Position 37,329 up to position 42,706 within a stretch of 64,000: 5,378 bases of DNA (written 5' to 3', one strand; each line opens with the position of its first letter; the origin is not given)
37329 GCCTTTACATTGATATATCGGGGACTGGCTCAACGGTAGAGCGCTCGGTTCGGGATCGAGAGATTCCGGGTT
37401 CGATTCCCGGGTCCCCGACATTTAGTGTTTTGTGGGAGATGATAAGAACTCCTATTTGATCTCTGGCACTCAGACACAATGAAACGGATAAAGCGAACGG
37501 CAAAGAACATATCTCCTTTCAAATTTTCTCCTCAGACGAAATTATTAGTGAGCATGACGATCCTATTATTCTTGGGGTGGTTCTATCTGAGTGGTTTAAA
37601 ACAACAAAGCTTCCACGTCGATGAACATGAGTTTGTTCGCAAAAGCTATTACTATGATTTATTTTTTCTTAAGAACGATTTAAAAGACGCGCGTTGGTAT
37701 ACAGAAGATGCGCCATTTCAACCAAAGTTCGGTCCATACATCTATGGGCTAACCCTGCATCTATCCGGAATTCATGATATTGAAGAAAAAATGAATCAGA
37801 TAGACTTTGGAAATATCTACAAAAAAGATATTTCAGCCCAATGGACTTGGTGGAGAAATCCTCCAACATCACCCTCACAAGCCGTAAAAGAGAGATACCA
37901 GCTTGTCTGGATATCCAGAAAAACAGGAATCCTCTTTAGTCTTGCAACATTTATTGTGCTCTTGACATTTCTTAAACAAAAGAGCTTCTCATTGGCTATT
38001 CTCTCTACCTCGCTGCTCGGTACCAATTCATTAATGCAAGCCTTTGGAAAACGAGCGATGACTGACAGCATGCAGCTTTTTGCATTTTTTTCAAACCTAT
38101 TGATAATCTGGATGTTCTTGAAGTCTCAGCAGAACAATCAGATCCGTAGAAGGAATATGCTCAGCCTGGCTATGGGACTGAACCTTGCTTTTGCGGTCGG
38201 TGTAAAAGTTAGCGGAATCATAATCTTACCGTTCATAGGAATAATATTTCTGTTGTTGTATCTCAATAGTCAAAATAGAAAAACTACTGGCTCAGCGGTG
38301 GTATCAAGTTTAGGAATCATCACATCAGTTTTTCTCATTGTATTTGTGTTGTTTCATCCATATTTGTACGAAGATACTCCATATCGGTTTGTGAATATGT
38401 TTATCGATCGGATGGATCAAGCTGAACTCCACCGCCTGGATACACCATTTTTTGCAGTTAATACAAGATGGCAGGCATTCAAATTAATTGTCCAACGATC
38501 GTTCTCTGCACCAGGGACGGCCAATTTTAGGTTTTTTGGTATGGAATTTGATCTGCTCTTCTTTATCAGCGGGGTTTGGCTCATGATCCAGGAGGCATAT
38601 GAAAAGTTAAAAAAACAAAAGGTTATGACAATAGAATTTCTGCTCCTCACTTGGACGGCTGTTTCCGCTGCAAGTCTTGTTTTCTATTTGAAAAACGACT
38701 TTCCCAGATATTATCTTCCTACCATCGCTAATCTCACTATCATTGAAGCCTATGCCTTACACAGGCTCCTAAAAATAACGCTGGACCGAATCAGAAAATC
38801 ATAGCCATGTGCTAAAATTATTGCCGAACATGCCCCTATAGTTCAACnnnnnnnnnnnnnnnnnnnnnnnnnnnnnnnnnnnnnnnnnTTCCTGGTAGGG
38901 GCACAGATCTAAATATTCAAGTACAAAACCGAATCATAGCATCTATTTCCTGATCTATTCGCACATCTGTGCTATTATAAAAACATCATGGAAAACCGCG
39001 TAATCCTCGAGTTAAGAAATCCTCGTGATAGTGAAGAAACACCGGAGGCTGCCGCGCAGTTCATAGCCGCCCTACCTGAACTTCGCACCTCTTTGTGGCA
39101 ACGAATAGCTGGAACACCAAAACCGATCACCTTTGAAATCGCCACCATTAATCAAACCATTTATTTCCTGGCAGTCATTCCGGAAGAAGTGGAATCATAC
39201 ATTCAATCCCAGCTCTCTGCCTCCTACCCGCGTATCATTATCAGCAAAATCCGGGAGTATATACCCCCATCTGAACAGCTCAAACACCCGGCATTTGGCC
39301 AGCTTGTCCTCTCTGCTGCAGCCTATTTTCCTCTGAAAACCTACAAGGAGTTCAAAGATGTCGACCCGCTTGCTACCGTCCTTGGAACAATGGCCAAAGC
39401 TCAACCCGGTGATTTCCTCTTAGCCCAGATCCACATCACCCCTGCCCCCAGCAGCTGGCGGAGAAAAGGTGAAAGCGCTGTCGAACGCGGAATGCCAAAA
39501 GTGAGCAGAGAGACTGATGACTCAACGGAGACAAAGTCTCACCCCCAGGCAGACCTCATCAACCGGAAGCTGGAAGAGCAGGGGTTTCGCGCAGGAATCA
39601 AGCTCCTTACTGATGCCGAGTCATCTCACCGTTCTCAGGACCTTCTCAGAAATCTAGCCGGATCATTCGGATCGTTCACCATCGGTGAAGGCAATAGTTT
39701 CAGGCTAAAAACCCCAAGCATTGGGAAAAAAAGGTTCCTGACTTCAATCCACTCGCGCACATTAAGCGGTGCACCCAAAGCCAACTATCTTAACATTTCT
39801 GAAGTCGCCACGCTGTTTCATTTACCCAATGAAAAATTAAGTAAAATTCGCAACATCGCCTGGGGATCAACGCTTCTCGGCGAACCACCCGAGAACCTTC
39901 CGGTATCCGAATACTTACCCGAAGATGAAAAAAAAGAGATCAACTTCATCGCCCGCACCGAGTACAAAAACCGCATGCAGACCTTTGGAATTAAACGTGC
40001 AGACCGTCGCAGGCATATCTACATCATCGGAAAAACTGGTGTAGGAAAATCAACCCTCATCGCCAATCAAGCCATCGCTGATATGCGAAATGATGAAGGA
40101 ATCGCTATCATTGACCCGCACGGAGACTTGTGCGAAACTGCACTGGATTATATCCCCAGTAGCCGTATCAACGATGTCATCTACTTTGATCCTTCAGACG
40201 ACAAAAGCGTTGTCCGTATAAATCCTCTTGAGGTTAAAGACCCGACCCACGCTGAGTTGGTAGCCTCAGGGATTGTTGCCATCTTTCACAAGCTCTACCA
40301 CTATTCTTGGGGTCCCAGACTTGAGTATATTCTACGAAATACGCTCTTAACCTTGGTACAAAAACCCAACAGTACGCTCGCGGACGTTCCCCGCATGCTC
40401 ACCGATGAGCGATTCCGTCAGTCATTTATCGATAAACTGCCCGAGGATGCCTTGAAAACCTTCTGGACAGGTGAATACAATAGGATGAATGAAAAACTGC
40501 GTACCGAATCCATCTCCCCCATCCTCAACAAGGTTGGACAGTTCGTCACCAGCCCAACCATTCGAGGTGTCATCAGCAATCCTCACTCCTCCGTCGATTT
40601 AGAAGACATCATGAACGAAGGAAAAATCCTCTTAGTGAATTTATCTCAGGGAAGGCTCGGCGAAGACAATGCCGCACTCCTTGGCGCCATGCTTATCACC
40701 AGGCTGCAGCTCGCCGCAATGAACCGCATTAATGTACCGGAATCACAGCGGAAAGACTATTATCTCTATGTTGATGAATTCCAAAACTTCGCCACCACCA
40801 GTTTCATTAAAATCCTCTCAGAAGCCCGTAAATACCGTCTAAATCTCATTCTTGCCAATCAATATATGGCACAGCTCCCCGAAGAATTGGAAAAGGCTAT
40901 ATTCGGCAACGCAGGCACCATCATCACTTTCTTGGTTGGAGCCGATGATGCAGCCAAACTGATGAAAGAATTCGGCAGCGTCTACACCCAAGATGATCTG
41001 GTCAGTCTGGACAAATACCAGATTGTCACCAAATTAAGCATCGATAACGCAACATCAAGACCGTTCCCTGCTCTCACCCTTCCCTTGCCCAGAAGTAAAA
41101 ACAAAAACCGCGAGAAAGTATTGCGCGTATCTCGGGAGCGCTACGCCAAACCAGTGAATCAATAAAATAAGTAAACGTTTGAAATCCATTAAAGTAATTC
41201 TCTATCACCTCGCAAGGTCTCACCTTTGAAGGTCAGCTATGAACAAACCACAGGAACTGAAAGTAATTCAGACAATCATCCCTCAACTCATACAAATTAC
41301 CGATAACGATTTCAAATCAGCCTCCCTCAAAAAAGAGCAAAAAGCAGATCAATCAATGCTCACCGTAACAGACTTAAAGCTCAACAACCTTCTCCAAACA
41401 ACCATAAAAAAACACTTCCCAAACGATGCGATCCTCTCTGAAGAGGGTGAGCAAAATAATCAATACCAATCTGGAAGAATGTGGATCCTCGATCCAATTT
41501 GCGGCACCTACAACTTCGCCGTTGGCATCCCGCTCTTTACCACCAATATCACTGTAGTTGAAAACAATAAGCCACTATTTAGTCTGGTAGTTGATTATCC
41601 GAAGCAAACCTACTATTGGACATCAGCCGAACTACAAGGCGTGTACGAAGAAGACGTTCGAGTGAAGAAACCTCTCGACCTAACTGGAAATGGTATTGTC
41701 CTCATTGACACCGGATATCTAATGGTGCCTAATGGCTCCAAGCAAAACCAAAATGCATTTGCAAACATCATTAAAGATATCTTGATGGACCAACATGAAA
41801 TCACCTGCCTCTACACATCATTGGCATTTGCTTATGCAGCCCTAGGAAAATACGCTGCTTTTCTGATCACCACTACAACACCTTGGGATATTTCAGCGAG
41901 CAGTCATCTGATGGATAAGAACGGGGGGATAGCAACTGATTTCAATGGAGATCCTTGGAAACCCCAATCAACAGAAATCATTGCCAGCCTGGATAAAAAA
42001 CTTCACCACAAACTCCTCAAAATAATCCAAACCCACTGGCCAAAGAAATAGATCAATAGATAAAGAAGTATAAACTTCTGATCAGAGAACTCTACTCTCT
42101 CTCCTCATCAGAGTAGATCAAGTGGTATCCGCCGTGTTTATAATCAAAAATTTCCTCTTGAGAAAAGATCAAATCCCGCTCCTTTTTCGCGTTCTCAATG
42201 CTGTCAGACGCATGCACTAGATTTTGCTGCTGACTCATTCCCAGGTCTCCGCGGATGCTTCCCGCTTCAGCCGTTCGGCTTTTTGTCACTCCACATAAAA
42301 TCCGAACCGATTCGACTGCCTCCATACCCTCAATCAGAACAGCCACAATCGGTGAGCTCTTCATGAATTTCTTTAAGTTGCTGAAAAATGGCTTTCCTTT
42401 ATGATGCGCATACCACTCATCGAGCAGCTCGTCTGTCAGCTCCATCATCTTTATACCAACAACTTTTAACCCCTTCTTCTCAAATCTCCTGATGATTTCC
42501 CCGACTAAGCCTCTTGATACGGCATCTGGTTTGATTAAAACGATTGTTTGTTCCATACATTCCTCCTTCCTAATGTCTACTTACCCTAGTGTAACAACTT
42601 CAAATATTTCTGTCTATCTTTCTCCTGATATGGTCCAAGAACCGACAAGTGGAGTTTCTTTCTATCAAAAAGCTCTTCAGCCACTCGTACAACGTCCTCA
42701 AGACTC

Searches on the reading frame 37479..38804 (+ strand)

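Call 68: search_protein_families(library=pfam, proteins=[window:37479-38804:+], max_evalue=0.0001)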
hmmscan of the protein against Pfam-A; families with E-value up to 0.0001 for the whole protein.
window:37479-38804:+ (441 aa): 1 family
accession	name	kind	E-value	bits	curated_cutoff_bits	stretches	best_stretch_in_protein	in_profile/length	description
PF02366.24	PMT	-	3e-06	27.4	22.7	1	147-282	86-223/245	Dolichyl-phosphate-mannose-protein mannosyltransferase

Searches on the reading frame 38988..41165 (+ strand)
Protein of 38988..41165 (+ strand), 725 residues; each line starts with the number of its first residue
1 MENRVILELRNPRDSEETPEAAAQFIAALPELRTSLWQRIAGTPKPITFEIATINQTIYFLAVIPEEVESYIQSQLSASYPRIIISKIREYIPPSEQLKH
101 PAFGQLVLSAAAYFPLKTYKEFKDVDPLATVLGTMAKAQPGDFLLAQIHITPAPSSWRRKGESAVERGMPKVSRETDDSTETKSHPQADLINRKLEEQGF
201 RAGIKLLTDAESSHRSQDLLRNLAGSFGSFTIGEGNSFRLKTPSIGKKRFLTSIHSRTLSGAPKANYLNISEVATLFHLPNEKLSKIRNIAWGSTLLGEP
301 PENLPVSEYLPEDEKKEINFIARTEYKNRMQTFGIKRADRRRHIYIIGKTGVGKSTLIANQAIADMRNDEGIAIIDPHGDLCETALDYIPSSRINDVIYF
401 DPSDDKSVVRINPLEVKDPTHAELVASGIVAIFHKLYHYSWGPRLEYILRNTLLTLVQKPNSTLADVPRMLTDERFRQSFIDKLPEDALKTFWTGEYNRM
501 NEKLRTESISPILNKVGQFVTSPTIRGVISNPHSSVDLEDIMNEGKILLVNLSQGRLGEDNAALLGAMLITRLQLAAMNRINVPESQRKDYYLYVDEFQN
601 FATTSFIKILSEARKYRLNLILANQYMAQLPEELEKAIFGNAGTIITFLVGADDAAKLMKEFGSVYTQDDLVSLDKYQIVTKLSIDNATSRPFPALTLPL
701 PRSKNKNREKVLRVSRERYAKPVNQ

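Call 68: search_protein_families(library=pfam, proteins=[window:38988-41165:+], max_evalue=0.0001)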
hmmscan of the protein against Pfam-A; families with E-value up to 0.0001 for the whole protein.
window:38988-41165:+ (725 aa): 4 families
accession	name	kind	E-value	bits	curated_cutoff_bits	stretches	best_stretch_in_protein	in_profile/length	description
PF10412.15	TrwB_AAD_bind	-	2.3e-13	50.2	20.5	1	338-661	12-321/387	Type IV secretion-system coupling protein DNA-binding domain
PF01935.23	DUF87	-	7.6e-09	36.4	23.2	1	341-554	23-203/220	Helicase HerA, central domain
PF12696.13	TraG-D_C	-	3.4e-06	27.4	22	1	592-656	3-72/126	TraM recognition site of TraD and TraG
PF02534.20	T4SS-DNA_transf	-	9e-06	25.2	20.1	0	521-676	238-397/468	Type IV secretory system Conjugative DNA transfer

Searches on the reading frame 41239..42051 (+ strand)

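Call 68: search_protein_families(library=pfam, proteins=[window:41239-42051:+], max_evalue=0.0001)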
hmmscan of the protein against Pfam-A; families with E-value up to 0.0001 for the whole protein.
window:41239-42051:+ (270 aa): 1 family
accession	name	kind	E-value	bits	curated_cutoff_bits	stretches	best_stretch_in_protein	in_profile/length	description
PF00459.30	Inositol_P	-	2.1e-36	126.3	27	1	16-266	15-269/271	Inositol monophosphatase family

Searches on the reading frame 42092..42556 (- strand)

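Call 93: search_protein_families(library=pfam, proteins=[window:42092-42556:-], max_evalue=0.0001)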
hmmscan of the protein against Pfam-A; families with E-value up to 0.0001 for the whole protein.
window:42092-42556:- (154 aa): 1 family
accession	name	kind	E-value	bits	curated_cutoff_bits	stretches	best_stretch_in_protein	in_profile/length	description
PF00334.24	NDK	-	1.2e-50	171.3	27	1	2-136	1-135/135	Nucleoside diphosphate kinase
